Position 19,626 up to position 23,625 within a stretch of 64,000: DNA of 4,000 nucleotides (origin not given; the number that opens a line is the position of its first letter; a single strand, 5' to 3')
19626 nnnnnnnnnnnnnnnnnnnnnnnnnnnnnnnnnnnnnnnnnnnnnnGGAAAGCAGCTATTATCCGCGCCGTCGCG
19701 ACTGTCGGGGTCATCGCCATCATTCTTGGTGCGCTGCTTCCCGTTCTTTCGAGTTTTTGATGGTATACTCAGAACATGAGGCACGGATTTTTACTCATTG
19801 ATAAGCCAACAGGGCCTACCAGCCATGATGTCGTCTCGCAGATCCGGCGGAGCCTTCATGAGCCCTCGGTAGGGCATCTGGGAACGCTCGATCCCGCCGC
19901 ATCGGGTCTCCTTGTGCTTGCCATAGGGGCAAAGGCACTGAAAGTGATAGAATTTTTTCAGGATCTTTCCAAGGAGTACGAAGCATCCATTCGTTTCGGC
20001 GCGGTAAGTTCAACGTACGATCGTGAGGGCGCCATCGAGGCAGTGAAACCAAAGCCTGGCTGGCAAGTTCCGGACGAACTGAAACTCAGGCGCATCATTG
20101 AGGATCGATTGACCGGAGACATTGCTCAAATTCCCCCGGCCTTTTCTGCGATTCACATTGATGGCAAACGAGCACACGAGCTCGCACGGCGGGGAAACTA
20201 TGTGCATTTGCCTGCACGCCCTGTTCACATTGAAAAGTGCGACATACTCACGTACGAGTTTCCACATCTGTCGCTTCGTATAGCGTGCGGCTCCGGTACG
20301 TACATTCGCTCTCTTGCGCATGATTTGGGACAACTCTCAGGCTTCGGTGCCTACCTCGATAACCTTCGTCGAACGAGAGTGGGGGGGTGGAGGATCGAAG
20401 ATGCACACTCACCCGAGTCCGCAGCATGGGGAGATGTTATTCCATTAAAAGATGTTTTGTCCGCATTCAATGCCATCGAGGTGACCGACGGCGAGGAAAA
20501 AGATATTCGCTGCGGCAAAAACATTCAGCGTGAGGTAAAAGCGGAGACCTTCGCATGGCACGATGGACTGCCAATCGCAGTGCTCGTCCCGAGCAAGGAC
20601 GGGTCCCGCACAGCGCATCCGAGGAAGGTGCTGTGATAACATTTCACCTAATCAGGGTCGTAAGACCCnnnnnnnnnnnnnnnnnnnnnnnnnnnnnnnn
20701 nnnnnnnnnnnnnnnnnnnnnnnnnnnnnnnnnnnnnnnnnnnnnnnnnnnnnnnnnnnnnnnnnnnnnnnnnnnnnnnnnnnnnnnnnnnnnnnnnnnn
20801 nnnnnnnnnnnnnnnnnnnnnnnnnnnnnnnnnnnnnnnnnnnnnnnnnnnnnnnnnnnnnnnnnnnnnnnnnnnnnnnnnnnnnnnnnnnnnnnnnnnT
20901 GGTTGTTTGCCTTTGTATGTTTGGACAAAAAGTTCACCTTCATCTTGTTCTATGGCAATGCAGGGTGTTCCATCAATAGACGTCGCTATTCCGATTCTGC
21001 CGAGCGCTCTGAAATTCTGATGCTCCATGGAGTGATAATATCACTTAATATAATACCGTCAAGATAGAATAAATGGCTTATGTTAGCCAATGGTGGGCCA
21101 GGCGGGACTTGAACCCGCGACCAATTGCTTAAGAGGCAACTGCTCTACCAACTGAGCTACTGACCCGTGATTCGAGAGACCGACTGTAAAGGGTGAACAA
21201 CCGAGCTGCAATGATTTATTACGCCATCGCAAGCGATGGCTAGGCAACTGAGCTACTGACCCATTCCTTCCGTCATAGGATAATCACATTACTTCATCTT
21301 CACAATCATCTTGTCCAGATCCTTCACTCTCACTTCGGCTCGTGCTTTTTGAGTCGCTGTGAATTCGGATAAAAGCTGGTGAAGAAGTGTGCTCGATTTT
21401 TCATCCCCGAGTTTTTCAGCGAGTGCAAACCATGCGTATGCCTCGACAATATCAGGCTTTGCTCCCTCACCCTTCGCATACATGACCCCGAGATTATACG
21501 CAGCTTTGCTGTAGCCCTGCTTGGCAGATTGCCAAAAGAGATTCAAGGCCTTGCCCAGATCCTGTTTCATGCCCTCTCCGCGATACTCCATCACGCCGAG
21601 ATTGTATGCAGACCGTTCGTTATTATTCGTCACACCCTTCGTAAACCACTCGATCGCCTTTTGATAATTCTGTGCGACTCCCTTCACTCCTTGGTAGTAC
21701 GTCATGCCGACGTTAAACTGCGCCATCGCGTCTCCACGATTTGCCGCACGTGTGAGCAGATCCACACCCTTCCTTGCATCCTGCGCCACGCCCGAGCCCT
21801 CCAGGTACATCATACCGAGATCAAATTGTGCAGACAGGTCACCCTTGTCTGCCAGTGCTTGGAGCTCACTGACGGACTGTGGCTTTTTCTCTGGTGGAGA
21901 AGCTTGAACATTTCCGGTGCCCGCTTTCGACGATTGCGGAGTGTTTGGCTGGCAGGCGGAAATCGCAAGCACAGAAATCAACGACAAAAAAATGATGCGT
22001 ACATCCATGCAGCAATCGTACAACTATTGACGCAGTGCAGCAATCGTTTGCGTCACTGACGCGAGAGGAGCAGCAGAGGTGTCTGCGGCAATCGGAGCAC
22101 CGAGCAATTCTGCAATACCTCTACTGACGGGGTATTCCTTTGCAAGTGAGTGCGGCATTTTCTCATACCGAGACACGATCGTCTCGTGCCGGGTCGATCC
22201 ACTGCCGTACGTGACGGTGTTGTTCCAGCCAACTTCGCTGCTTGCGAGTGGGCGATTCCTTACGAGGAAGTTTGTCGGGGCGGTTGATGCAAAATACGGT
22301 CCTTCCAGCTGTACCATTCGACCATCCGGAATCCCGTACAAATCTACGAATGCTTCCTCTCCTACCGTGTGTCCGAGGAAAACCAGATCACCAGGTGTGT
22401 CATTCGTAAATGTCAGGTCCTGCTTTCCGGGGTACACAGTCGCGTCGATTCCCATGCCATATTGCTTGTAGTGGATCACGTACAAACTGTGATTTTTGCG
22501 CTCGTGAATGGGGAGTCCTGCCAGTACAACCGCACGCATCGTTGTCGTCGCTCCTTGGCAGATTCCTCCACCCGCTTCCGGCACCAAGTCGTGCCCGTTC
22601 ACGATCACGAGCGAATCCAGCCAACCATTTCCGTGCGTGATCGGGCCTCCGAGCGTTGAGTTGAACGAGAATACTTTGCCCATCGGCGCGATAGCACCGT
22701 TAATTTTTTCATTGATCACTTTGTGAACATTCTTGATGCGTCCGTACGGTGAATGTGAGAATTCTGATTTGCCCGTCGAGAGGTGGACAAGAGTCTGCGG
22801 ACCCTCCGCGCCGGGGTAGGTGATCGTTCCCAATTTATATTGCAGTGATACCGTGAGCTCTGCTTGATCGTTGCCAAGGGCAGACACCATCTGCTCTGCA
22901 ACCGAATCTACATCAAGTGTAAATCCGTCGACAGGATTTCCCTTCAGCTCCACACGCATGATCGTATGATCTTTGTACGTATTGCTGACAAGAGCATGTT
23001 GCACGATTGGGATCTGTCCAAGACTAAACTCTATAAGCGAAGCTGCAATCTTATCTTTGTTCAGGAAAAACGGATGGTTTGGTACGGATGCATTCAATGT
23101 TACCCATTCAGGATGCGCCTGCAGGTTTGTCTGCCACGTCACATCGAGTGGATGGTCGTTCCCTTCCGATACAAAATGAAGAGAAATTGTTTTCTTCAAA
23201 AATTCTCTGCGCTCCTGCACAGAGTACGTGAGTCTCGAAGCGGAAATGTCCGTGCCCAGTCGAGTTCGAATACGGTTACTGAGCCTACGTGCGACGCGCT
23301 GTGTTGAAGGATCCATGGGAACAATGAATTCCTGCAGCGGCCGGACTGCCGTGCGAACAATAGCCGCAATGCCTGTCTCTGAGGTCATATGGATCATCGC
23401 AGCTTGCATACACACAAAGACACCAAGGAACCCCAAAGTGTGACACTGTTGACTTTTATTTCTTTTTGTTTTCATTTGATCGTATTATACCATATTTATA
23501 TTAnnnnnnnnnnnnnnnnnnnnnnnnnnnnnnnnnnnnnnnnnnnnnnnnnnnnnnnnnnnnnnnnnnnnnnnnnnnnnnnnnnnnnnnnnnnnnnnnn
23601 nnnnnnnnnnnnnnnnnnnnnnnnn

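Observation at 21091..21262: tRNA-Lys has the same upstream 5'-mimic (18-nt exact copy plus G(CUUG)C hairpin) at a 96-nt offset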

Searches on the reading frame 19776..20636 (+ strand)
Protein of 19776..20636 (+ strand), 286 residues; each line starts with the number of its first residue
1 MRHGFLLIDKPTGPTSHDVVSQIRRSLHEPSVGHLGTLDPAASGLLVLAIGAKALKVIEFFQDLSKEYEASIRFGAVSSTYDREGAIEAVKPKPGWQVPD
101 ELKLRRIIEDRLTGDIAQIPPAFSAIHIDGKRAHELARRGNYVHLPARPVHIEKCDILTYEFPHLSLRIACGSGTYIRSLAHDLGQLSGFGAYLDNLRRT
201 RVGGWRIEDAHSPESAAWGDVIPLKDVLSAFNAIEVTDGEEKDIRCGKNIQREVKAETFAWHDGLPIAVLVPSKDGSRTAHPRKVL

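Call 9: search_protein_families(library=pfam, proteins=[window:19776-20636:+])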
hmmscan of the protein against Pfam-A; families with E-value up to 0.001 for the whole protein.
window:19776-20636:+ (286 aa): 3 families
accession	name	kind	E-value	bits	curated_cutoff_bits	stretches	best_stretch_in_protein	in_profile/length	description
PF01509.24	TruB_N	-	1.6e-41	142.6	27.3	1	24-177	1-149/149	TruB family pseudouridylate synthase (N terminal domain)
PF16198.10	TruB_C_2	-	1e-06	29.2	29.3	1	178-209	1-32/66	tRNA pseudouridylate synthase B C-terminal domain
PF08068.17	DKCLD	-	0.00018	22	27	1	1-20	39-58/58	DKCLD (NUC011) domain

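Call 10: find_homologous_proteins(query=window:19776-20636:+)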
Query window:19776-20636:+ (286 aa): 8000 proteins with E <= 0.001 among 8000 candidates; the best 120 are listed.
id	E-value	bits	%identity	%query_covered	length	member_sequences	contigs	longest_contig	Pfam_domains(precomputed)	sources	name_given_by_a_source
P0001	2.0e-189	646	100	100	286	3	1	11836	PF01509.24,PF16198.11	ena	-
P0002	7.7e-157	539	83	100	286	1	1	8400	PF01509.24,PF16198.11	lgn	-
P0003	4.0e-127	441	68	100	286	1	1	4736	PF01509.24,PF16198.11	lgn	-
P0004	2.7e-126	439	68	100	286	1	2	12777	PF01509.24,PF16198.11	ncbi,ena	-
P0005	9.0e-125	434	67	100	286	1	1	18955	PF01509.24,PF16198.11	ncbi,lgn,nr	ncbi:MAG TPA: tRNA pseudouridine(55) synthase TruB [Candidatus Peribacteraceae bacterium]|nr:tRNA ps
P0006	9.1e-125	434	67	100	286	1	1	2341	PF01509.24,PF16198.11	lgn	-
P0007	3.2e-124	432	67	100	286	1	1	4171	PF01509.24,PF16198.11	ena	-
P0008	5.7e-123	428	64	100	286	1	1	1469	PF01509.24,PF09142.18,PF16198.11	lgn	-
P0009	3.9e-122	425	64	100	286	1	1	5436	PF01509.24,PF16198.11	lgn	-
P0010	4.8e-121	422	66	100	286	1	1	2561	PF01509.24,PF16198.11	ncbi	-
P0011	5.4e-121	421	65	100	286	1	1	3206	PF01509.24,PF16198.11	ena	-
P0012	9.8e-121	421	66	100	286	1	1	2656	PF01509.24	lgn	-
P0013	4.6e-119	415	65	100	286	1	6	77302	PF01509.24,PF16198.11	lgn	-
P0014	6.1e-119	415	64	100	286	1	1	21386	PF01509.24,PF16198.11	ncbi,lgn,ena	-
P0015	1.2e-118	414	64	100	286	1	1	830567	PF01509.24,PF16198.11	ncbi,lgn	-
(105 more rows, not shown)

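Call 12: find_encoding_contigs(protein=P0002, flank=10000, max_places=3)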
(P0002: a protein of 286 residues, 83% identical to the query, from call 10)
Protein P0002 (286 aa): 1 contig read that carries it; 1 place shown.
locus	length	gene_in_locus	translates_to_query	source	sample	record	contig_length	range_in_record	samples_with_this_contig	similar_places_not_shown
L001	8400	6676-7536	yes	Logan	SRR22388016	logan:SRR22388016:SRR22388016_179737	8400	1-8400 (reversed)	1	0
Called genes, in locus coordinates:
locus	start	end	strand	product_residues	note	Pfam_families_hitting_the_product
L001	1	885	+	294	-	?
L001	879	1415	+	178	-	PF01174:SNO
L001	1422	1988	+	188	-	PF04011:LemA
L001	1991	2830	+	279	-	PF04536:TPM_phosphatase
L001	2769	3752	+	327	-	-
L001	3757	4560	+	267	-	-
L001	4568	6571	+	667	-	PF00801:PKD, PF18911:PKD_4, PF00801:PKD, PF18911:PKD_4, PF00801:PKD, PF18911:PKD_4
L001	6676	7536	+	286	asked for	PF01509:TruB_N, PF16198:TruB_C_2 (weak)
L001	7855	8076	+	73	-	PF06414:Zeta_toxin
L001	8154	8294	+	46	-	-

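Call 13: find_encoding_contigs(protein=P0005, flank=10000, max_places=3)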
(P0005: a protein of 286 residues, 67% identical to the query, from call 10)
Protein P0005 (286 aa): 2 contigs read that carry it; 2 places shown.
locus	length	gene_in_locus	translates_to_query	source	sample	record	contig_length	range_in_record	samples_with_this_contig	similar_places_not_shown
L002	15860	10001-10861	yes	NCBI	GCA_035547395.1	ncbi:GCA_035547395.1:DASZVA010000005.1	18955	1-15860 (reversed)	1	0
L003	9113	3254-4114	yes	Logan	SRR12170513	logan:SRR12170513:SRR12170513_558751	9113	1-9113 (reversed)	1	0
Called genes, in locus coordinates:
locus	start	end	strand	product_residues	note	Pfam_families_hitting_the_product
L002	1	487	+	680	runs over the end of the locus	PF04932:Wzy_C, PF07719:TPR_2 (faint), PF13371:TPR_9 (faint)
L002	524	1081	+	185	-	PF10099:RskA_C (weak)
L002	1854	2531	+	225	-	-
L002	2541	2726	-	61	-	-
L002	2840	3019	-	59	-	-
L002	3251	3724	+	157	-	PF00578:AhpC-TSA, PF08534:Redoxin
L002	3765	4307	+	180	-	PF01161:PBP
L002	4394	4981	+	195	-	PF04011:LemA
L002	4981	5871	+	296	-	PF04536:TPM_phosphatase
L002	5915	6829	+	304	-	-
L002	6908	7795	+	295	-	-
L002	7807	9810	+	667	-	PF00801:PKD, PF18911:PKD_4, PF00801:PKD, PF18911:PKD_4, PF00801:PKD, PF18911:PKD_4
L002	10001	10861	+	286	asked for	PF01509:TruB_N, PF16198:TruB_C_2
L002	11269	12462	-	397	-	PF00202:Aminotran_3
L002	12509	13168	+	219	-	PF00702:Hydrolase, PF12710:HAD, PF13419:HAD_2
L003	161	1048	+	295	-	-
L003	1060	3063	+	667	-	PF00801:PKD, PF18911:PKD_4, PF00801:PKD, PF18911:PKD_4, PF00801:PKD, PF18911:PKD_4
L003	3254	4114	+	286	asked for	PF01509:TruB_N, PF16198:TruB_C_2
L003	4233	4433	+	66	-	-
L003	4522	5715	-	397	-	PF00202:Aminotran_3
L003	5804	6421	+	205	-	PF00702:Hydrolase, PF13419:HAD_2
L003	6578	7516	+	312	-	PF00294:PfkB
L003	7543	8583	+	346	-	PF08240:ADH_N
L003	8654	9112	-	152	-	PF18306:LDcluster4, PF18171:LSDAT_prok (weak)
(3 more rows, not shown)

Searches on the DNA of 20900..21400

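Call 17: search_rna_families(source=window, start=20900, end=21400, threshold=evalue, max_evalue=10, show_alignments=3)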
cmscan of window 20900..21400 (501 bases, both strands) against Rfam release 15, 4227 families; matches with E-value up to 10: 5.
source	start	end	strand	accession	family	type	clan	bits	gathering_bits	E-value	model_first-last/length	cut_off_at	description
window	21094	21166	-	RF00005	tRNA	Gene; tRNA;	CL00001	75.3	29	8.7e-17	1-71/71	no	tRNA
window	21093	21166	+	RF04354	Plastid-ycf2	Cis-reg;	-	21.1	65.7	0.077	1-75/75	no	Plastid-ycf2 5UTR RNA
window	20902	21152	-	RF04321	tmRNA_permuted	Gene;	-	15.3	47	0.54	1-180/213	no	permuted transfer-messenger RNA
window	21095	21158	-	RF01684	mascRNA-menRNA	Gene;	-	14.8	42.5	3.9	1-56/56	no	MALAT1-associated small cytoplasmic RNA/MEN beta RNA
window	21111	21233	-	RF02553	YrlA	Gene; sRNA;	-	13.7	69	7.8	1-114/114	no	Y RNA-like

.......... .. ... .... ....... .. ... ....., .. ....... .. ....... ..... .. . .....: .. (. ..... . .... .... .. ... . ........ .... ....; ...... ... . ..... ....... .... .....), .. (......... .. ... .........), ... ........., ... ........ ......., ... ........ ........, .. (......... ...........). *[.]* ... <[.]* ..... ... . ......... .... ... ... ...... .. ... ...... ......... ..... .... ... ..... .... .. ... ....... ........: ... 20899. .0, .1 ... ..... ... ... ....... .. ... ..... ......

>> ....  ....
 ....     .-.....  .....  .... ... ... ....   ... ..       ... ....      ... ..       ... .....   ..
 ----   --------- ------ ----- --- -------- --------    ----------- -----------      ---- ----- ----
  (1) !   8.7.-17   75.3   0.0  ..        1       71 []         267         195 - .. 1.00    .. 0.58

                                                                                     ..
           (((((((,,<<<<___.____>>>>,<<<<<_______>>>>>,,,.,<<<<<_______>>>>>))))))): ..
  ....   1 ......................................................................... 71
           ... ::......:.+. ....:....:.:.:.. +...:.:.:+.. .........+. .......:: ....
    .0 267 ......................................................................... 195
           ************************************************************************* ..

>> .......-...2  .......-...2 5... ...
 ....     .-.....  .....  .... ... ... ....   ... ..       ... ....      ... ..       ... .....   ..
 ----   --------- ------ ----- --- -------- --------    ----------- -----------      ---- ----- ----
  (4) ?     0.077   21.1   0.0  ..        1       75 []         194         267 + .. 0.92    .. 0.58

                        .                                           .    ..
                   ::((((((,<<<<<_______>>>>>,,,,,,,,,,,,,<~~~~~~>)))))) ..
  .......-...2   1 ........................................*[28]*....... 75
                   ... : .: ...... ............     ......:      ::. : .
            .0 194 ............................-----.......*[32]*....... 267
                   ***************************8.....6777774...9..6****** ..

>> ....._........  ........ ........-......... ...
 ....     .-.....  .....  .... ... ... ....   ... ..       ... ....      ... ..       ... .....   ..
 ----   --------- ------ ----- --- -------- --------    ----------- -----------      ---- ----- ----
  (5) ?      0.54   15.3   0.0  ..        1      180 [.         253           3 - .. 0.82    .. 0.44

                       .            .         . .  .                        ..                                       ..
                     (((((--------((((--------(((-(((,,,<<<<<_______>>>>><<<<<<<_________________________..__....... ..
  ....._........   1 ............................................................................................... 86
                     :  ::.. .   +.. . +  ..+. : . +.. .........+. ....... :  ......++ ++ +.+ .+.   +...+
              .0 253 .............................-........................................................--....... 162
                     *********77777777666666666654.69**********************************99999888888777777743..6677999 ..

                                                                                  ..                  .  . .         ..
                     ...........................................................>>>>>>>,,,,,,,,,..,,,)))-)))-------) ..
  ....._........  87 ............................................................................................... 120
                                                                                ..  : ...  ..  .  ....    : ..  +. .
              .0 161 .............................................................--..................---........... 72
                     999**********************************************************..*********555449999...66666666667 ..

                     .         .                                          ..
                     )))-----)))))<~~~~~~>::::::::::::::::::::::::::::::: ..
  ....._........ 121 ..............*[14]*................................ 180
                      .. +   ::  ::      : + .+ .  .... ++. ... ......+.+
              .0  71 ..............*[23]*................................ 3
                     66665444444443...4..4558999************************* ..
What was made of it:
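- On tRNA gene (Rfam RF00005 / ARAGORN): Rfam at E<=10 gives no tRNA hit on 21167-21262 (call 17).
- On Any curated RNA family (Rfam 15): The sub-threshold hits in 20900-21400 (E 0.08-8) lie mainly on the tRNA gene or its downstream flank (one, YrlA at E 7.8, runs up to 21233), not on the mimic (call 17).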

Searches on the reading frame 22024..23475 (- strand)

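Call 9: search_protein_families(library=pfam, proteins=[window:22024-23475:-])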
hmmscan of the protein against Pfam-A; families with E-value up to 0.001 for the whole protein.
window:22024-23475:- (483 aa): 1 family
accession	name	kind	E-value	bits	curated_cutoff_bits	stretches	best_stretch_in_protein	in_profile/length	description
PF04294.18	VanW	-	6.8e-28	97.2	27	1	246-378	2-128/130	VanW like protein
